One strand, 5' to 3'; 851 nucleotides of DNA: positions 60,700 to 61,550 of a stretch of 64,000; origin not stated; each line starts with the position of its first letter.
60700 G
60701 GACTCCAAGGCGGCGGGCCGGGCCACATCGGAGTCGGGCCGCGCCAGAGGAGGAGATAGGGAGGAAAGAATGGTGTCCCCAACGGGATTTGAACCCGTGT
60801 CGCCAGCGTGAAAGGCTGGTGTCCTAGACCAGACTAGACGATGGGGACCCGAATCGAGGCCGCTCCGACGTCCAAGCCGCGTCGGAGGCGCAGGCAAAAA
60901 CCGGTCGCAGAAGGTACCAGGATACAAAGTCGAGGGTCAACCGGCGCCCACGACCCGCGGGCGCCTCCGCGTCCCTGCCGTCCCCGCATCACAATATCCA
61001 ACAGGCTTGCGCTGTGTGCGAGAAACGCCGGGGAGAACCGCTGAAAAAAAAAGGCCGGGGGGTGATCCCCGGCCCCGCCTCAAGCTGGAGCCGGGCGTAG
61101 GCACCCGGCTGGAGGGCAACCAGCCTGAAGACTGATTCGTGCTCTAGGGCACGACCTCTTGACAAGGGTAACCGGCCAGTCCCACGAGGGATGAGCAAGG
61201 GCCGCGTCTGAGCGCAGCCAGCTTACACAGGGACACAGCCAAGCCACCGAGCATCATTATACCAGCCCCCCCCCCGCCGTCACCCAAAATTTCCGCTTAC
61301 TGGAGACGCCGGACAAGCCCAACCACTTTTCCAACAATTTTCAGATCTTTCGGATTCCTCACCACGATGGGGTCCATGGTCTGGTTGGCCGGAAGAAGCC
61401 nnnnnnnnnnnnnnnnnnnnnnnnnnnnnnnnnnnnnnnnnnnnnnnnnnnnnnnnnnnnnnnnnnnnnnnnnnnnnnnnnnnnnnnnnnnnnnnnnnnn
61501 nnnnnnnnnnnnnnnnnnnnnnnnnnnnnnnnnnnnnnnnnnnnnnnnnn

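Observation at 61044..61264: Promoter-to-terminator ~200-nt unit between lexA and tRNA-Glu: candidate small RNA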

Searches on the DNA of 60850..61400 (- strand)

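Call 5: search_rna_families(source=window, start=60850, end=61400, threshold=evalue, max_evalue=10, show_alignments=4)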
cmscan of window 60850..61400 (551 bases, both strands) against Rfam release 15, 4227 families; matches with E-value up to 10: 12.
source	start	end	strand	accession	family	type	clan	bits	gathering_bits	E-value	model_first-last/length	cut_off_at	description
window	61045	61110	-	RF02651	SorY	Gene; sRNA;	-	25.4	111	0.005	1-83/83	no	Singlet oxygen resistance RNA Y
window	61037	61124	-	RF00519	suhB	Gene; sRNA;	CL00108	24.4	41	0.0079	1-77/77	no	Makes More Granules Regulator RNA (mmgR)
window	61047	61116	-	RF02784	SorX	Gene; sRNA;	-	22.4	46.6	0.0049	1-73/73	no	Singlet oxygen resistance RNA X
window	61045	61112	-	RF02837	anti-hemB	Gene; sRNA;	-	19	49.5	0.057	1-81/81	no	Burkholderia RNA 7 (anti-hemB)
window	61045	61136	-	RF02233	sX14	Gene; sRNA;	-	16.8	80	1.1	1-92/92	no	Xanthomonas sRNA sX14/Xoo3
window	61047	61076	-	RF01793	ffh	Gene; sRNA;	-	16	35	2.5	1-52/52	no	ffh sRNA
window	61044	61128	+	RF00516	ylbH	Cis-reg; leader;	-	15.9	50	0.63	1-122/122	no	ylbH leader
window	61072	61140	+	RF01394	isrK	Gene; sRNA;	-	15.6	50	0.63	1-77/77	no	isrK Hfq binding RNA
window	61136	61226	+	RF03109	Thermales-rpoB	Cis-reg;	-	15.2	77.3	1.9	1-89/89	no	Thermales-rpoB RNA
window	61173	61253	-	RF02935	che1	Gene; sRNA;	-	15.1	54.1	9.8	1-91/91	no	che1 RNA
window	61045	61103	-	RF02278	Betaproteobacteria_toxic_sRNA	Gene; sRNA;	-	14.3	50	3.7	1-64/64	no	Betaproteobacteria toxic small RNA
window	60939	61048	-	RF01670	P17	Gene; sRNA;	-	13.4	45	0.5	1-282/282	no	Pseudomonas sRNA P17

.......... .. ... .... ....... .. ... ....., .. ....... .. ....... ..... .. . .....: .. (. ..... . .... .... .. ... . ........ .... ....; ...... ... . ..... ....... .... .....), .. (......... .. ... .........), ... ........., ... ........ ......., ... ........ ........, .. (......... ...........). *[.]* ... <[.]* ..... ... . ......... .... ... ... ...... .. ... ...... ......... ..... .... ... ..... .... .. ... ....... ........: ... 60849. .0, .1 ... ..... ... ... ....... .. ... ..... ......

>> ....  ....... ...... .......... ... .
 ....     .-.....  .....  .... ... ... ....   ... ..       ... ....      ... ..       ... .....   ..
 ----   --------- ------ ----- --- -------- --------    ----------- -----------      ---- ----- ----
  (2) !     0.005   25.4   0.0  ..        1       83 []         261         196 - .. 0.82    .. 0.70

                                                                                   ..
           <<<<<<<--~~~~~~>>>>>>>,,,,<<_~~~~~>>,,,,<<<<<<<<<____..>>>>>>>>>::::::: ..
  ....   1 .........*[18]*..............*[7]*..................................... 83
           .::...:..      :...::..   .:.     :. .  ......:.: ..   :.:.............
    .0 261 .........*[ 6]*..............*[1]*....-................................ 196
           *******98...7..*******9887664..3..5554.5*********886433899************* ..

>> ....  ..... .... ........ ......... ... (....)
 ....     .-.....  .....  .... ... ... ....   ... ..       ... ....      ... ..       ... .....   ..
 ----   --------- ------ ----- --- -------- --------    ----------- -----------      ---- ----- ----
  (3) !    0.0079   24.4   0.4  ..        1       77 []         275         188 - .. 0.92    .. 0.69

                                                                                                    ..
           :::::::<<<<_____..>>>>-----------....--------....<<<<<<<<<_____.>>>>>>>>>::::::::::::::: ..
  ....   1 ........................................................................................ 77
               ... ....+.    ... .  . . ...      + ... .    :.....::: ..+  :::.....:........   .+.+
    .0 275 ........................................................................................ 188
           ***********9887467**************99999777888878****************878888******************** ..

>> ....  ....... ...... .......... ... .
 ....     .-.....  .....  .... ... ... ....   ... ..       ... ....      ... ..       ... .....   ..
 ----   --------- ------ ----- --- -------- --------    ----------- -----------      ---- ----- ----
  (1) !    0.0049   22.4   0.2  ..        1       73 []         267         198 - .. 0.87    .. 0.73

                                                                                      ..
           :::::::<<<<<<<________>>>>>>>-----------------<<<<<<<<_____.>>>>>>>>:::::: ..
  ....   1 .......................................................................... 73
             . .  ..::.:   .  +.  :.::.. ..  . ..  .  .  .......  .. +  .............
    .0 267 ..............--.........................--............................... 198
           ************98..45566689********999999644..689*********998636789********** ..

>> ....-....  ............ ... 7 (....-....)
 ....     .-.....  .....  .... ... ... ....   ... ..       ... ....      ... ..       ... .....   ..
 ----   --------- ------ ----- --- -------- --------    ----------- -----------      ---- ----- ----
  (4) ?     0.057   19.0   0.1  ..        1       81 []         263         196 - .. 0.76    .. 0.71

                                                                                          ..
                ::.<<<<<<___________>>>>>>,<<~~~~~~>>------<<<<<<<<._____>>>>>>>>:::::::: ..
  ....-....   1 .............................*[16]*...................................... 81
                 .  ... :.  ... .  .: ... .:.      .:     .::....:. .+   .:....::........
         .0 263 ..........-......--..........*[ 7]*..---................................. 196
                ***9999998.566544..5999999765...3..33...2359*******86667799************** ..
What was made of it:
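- On mmgR/suhB (RF00519), SorX (RF02784), SorY (RF02651): The alignments rest on the inner hairpin and the terminator (call 5).
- Closest known: alpha-r14 / NfeR1 and other anti-SD-motif sRNAs of Alphaproteobacteria. Same: Weak sub-threshold CM similarity is driven by hairpin plus terminator (call 5: 22-25 bits).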

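Call 38: build_rna_model(alignment_id=A3, structure=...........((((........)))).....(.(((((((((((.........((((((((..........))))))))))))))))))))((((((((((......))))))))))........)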
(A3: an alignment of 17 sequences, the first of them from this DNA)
Model R1 built from alignment A3 (17 sequences, 126 columns); structure: as given.
model positions 122; base pairs 34; branch points 2; effective number of sequences 1.1; information 0.591 bits per position. Calibrated on 0.2 Mb of random sequence (short: E-values are rough).
structure used (alignment columns):
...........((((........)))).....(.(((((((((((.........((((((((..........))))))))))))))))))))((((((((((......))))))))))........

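Call 39: search_with_rna_model(model_id=R1, source=window, max_evalue=10)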
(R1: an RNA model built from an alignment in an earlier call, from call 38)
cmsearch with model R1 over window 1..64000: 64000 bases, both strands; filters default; matches with E-value up to 10: 15.
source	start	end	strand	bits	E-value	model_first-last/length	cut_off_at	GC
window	61045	61163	-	122.3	6.9e-33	1-122/122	no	0.65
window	21908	21932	+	15.3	0.01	91-116/122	no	0.84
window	8954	9041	-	12.6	0.056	1-122/122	no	0.72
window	9009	9047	+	11.3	0.13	38-84/122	no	0.79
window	2998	3064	-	11.2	0.14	1-122/122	no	0.76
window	52083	52159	-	9.1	0.56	1-122/122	no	0.73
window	2952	3037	+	8.8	0.67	1-122/122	no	0.73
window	37769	37795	+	8.7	0.72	91-116/122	no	0.85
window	19898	19911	+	8.7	0.73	97-110/122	no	0.79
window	40184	40257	+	8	1.1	1-122/122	no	0.77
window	17205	17244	-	7.8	1.2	31-90/122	no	0.65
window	21910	21930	-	5.3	6.5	93-114/122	no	0.86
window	38739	38764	-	5.2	6.8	91-116/122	no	0.85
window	21855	21898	+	5.1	7.6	1-122/122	no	0.75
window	19828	19856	+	4.7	9.6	39-83/122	no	0.72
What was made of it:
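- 61043..61249 (-): Predicted sRNA transcript, about 207 nt. The start is inferred as 7 nt after the -10 (+/-2). The end is the U-run. The covariance model gives a single 122-bit hit in the window (call 39).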

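Call 40: search_with_rna_model(model_id=R1, sources=[L003, L010, L011, L012, L015, L023, L025, L030, L031, L034, L040, L053, L059, L062, L064, L072, L075, L087, L089, L090, L001, L002, L081, L083, L085, L088, L091, L092, L093, L094, L095, L096, L097, L098, L099, L100, L101, L102, L103, L104], max_evalue=1)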
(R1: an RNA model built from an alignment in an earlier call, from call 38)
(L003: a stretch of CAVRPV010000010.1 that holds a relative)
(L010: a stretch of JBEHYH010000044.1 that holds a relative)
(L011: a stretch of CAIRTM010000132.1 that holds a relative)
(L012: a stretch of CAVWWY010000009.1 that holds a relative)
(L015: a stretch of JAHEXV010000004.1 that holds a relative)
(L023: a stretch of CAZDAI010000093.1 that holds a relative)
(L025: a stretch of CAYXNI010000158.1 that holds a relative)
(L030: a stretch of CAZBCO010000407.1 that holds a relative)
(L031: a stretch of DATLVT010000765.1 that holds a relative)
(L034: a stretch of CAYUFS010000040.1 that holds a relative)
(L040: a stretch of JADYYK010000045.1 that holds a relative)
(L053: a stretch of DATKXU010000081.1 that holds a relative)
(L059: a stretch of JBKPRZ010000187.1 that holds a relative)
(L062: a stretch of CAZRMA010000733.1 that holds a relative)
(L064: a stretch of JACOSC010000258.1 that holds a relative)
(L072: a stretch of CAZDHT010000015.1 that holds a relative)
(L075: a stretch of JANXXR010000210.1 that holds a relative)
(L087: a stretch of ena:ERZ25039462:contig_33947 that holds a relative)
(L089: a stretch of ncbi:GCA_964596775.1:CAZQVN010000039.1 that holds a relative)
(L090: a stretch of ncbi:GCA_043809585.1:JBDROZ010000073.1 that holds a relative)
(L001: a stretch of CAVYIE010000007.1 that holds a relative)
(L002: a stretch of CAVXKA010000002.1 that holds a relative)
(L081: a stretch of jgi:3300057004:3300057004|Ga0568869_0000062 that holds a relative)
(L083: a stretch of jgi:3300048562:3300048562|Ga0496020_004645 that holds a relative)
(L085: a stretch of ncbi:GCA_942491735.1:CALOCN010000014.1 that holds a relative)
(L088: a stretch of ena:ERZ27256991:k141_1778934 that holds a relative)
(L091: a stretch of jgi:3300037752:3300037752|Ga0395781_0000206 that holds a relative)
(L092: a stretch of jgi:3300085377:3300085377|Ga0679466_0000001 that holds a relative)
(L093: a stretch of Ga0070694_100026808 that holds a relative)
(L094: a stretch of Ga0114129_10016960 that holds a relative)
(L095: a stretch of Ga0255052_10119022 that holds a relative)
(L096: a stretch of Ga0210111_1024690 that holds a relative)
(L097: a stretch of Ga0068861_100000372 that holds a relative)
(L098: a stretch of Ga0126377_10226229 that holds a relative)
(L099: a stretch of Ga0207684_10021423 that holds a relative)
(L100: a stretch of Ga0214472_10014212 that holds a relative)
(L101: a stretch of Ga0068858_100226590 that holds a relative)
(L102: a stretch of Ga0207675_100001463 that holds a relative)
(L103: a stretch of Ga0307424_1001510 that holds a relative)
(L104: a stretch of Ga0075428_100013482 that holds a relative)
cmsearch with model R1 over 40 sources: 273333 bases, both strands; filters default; matches with E-value up to 1: 35.
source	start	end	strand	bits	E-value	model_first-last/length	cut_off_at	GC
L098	84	205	-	139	5.8e-37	1-122/122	no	0.62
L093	569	690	+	138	1.1e-36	1-122/122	no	0.65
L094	9481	9602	-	138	1.1e-36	1-122/122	no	0.65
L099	3922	4043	+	136.4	3.2e-36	1-122/122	no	0.66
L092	3198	3318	+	134.4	1.2e-35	1-122/122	no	0.63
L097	7313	7436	+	132.7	3.6e-35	1-122/122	no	0.61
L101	1268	1391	+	132.7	3.6e-35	1-122/122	no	0.61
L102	1857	1980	-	132.7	3.6e-35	1-122/122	no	0.61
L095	1004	1125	+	128.5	5.5e-34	1-122/122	no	0.61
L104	1133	1254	-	126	2.7e-33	1-122/122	no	0.59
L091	3192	3311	+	125.6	3.4e-33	1-122/122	no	0.59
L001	4752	4870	+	124.1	9.3e-33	1-122/122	no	0.65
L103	4390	4508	+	123.8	1.2e-32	1-122/122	no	0.63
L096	311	429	-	123.6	1.3e-32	1-122/122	no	0.66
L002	4743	4861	+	122.7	2.4e-32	1-122/122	no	0.66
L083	3243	3361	+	122.7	2.4e-32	1-122/122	no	0.66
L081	3246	3364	+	118.6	3.4e-31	1-122/122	no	0.66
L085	3279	3394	+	113.1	1.2e-29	1-122/122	no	0.59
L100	5526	5640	+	111.2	4.1e-29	1-122/122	no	0.61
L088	3317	3431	+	110.5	6.3e-29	1-122/122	no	0.62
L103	6781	6872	-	22.9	0.00031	1-122/122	no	0.75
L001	4833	4915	-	18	0.0073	1-122/122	no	0.71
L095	1088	1150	-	14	0.099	1-122/122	no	0.57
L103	4477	4502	-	13.8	0.11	91-116/122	no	0.73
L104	1110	1170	+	12.9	0.19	1-122/122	no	0.61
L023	1815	1883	-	12.4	0.28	1-122/122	no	0.46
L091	3274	3367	-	12.4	0.29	1-122/122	no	0.69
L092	3288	3311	-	12.1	0.34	92-115/122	no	0.79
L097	7406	7429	-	12.1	0.34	92-115/122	no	0.79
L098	91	114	+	12.1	0.34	92-115/122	no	0.79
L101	1361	1384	-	12.1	0.34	92-115/122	no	0.79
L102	1864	1887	+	12.1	0.34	92-115/122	no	0.79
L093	660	683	-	12.1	0.34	92-115/122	no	0.79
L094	9488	9511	+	12.1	0.34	92-115/122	no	0.79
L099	4013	4036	-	12.1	0.34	92-115/122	no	0.79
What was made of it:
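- Tried and rejected: It finds none elsewhere in the 64-kb window, none in Eisenbacteria loci with more distant LexA (L087, L089, L090), and none in lexA loci of other phyla (calls 39, 40).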

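Call 60: search_with_rna_model(model_id=R1, sources=[L105, L106, L107], max_evalue=1, show_alignments=3)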
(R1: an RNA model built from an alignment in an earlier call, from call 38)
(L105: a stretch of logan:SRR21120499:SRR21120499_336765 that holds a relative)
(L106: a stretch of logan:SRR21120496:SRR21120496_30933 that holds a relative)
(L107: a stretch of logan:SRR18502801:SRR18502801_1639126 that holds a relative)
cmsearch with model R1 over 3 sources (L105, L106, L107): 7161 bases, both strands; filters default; matches with E-value up to 1: 6.
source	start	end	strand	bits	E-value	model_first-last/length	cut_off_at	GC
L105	2145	2260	+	107.4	1.3e-29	1-122/122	no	0.67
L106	1167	1282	+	107.4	1.3e-29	1-122/122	no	0.67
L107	1762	1881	+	77.4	3.6e-21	1-122/122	no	0.57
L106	1252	1275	-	11.7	0.011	92-115/122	no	0.88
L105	799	881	-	7.4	0.19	1-122/122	no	0.66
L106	1218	1238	-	6.7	0.29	53-78/122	no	0.76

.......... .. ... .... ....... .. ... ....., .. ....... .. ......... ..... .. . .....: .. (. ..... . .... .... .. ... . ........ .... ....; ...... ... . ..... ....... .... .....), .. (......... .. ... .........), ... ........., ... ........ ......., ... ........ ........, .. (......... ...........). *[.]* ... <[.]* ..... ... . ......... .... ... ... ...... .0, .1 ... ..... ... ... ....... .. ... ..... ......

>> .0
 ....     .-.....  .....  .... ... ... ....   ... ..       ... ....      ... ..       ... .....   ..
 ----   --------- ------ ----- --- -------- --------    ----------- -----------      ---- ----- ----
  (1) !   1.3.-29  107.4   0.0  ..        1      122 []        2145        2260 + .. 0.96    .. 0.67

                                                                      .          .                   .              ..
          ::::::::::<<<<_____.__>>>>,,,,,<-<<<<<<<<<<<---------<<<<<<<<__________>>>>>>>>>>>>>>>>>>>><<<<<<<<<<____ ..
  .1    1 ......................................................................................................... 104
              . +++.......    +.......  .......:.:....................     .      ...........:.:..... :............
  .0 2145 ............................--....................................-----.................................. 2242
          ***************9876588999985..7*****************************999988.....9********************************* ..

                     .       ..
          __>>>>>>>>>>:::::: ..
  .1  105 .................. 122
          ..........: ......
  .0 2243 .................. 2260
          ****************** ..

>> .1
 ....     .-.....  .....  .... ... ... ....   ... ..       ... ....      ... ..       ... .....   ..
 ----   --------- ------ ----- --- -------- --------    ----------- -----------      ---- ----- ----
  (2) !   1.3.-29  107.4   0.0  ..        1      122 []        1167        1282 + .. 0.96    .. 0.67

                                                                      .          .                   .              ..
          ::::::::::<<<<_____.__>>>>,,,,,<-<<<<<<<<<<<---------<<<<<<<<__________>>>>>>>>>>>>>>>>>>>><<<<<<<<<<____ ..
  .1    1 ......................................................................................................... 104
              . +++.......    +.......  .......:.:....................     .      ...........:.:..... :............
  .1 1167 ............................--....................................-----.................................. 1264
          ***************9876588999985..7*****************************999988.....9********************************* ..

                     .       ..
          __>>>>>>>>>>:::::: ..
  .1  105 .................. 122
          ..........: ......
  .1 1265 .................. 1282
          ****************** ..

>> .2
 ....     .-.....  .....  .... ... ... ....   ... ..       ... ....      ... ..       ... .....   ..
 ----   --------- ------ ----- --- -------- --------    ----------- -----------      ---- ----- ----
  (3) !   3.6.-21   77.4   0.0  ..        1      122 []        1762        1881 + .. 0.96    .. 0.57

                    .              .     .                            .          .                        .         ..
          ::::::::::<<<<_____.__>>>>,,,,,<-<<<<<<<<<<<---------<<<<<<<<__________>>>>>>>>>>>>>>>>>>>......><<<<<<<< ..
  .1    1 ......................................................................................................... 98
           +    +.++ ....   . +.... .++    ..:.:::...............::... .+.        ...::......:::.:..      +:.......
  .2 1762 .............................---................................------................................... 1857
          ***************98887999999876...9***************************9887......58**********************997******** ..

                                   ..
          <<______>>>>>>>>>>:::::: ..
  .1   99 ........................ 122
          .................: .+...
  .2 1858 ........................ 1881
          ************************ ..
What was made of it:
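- L107 has a fully compensated inner hairpin (call 60).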
